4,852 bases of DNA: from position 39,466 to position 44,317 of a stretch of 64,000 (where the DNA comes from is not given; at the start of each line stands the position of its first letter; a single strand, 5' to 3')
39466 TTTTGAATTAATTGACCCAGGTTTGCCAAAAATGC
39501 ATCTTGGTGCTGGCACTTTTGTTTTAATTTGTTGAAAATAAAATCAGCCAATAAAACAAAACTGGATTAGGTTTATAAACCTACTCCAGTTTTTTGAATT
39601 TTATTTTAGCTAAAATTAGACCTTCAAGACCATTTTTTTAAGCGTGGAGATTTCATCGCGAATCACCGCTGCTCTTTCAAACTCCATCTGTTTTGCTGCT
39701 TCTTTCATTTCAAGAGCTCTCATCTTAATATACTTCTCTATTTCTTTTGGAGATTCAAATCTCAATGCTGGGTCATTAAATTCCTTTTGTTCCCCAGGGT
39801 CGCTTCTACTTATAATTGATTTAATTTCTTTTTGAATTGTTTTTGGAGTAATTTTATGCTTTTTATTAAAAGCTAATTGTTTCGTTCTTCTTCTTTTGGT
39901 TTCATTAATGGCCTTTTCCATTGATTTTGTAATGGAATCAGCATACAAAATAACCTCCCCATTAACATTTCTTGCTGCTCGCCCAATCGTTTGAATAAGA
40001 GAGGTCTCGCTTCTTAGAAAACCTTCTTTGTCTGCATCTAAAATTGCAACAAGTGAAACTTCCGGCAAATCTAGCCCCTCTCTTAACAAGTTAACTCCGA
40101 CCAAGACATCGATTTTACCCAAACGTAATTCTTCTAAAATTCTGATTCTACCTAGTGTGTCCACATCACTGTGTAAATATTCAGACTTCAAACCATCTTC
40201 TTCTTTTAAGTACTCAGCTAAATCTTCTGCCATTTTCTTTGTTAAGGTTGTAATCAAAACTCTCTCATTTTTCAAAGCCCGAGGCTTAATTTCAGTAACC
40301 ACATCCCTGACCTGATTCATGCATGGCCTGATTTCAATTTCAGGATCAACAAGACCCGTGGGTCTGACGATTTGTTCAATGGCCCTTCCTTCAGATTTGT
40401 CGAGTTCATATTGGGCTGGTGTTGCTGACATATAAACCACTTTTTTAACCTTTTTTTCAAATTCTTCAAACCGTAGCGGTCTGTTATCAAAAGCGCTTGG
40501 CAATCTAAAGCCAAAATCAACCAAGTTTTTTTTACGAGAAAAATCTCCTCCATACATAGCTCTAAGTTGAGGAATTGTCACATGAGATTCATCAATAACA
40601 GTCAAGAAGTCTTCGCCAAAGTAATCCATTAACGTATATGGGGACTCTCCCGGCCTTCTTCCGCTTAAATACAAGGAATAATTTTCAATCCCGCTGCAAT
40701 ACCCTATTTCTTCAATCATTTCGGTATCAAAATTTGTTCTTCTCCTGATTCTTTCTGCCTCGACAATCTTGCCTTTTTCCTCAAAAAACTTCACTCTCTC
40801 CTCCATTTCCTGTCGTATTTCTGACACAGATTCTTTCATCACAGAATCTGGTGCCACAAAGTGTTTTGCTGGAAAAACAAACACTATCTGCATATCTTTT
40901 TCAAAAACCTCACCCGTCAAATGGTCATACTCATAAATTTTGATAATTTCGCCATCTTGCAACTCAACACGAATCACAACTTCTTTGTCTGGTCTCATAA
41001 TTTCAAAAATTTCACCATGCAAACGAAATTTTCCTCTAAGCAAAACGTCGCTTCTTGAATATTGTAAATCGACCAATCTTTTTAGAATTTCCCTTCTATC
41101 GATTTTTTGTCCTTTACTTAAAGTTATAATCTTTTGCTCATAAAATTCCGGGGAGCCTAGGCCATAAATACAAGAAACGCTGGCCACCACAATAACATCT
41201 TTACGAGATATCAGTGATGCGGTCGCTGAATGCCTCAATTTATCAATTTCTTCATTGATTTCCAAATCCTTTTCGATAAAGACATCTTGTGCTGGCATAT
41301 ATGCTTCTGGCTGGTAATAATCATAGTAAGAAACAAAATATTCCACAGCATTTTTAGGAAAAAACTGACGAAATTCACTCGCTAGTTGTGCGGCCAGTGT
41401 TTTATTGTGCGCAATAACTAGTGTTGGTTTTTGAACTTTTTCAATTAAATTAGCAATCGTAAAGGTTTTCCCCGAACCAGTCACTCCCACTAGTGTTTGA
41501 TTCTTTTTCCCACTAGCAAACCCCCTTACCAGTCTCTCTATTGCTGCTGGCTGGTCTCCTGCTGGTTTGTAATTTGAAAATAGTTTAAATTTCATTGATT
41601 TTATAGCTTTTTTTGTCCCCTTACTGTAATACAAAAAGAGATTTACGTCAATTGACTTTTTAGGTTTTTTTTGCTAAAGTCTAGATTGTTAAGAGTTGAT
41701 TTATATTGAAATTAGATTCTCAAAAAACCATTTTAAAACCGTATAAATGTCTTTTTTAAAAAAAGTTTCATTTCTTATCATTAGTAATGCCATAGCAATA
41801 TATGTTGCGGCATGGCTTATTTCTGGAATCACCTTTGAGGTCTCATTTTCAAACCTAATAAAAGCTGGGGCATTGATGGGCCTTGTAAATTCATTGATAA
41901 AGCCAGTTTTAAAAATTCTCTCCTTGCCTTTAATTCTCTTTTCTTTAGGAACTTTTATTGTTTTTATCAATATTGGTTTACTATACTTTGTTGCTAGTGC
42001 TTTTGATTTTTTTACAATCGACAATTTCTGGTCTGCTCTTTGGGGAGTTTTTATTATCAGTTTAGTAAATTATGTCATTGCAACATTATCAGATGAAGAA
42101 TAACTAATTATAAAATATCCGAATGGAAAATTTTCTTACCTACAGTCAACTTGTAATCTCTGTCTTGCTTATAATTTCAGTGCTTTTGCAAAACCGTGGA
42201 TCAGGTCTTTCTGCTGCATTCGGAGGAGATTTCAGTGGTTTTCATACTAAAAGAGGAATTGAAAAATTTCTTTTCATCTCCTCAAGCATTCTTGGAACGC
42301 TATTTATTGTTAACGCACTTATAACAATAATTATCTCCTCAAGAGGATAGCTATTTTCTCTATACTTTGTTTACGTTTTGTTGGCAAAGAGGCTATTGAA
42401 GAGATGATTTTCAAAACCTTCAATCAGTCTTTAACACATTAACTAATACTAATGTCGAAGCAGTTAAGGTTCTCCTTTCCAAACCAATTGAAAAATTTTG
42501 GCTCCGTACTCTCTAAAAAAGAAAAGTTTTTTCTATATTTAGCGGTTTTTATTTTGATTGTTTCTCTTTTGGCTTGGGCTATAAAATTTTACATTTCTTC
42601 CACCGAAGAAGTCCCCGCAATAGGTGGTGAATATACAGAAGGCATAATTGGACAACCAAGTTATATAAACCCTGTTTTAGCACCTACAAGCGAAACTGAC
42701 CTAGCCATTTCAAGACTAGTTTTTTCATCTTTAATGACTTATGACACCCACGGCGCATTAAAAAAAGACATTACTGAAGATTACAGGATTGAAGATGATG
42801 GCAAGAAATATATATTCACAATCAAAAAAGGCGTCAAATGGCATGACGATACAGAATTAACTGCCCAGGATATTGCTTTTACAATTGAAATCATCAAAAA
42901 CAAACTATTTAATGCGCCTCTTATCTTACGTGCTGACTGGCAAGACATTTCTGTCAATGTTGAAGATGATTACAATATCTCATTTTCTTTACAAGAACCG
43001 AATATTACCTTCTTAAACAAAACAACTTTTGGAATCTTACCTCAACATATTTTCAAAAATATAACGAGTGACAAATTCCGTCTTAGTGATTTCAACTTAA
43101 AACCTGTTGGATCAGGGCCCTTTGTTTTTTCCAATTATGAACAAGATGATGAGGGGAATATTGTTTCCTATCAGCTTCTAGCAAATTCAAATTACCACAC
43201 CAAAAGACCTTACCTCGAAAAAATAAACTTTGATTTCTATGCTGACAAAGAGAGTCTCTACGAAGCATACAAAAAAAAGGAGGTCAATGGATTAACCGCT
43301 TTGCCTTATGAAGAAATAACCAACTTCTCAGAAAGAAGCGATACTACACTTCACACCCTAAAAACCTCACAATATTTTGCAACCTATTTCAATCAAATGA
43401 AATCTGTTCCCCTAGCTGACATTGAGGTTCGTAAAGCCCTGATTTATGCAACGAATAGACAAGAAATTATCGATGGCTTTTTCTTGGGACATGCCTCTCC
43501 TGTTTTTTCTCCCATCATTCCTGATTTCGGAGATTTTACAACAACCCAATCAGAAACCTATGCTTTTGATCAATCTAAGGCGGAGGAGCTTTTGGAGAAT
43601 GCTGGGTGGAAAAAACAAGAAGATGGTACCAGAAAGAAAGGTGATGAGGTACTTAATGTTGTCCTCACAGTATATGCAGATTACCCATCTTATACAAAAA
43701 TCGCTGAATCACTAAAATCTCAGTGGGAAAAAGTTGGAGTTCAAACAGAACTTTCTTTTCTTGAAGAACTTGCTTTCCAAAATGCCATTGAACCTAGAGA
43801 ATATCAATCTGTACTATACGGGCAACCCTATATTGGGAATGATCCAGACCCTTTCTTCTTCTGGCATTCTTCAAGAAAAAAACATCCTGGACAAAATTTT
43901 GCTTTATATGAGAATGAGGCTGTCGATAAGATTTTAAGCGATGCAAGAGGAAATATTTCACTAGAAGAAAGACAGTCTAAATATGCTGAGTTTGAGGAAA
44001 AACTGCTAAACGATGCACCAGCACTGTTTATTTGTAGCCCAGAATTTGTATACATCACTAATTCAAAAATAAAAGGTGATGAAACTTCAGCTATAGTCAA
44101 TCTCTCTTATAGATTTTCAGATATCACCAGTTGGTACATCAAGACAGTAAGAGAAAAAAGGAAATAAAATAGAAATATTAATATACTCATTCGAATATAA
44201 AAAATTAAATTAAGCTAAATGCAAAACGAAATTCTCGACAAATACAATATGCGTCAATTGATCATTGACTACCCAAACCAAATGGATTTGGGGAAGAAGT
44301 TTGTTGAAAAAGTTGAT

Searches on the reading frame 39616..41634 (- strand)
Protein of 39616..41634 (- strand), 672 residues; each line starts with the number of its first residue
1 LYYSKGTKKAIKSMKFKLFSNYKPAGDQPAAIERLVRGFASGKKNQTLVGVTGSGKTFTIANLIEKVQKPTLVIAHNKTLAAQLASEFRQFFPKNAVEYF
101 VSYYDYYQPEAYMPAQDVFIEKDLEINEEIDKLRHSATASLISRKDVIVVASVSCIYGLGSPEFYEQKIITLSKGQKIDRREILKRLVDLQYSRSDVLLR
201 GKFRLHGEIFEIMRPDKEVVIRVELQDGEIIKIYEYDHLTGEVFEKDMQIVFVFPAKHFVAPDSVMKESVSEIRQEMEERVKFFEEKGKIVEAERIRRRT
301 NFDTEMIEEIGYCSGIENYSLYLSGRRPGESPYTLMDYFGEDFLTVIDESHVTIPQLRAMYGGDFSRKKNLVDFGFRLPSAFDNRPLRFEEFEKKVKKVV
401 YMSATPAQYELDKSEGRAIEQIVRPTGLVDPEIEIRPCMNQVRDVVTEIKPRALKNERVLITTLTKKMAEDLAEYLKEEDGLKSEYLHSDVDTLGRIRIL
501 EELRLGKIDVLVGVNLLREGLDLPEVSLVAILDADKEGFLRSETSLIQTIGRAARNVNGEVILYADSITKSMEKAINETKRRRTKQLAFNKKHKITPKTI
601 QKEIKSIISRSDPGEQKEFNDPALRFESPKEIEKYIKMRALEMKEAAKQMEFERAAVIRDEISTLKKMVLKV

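Call 73: search_protein_families(library=pfam, proteins=[window:39616-41634:-], max_evalue=0.00001)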
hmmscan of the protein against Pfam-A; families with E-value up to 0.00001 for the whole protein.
window:39616-41634:- (672 aa): 6 families
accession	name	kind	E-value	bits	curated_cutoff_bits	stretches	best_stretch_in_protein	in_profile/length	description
PF12344.14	UvrB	-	4.7e-22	78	27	1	563-605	1-43/43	Ultra-violet resistance protein B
PF00271.37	Helicase_C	-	1e-20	74.5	23.5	1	449-556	10-109/110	Helicase conserved C-terminal domain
PF17757.6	UvrB_inter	-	1.3e-20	73.7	22.9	1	170-259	1-91/91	UvrB interaction domain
PF04851.21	ResIII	-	1.1e-13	51.8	22.5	1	23-98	3-83/164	Type III restriction enzyme, res subunit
PF02151.25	UVR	-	5.4e-07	29.6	21.5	1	642-667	10-35/36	UvrB/uvrC motif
PF00270.35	DEAD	-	3.4e-06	27.3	26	0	28-96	4-73/167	DEAD/DEAH box helicase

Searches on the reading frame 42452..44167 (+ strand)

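Call 73: search_protein_families(library=pfam, proteins=[window:42452-44167:+], max_evalue=0.00001)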
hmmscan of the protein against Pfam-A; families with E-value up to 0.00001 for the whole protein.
window:42452-44167:+ (571 aa): 1 family
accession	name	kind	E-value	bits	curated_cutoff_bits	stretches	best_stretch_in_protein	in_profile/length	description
PF00496.27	SBP_bac_5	-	1.4e-68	232.1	32.4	1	104-474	3-362/368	Bacterial extracellular solute-binding proteins, family 5 Middle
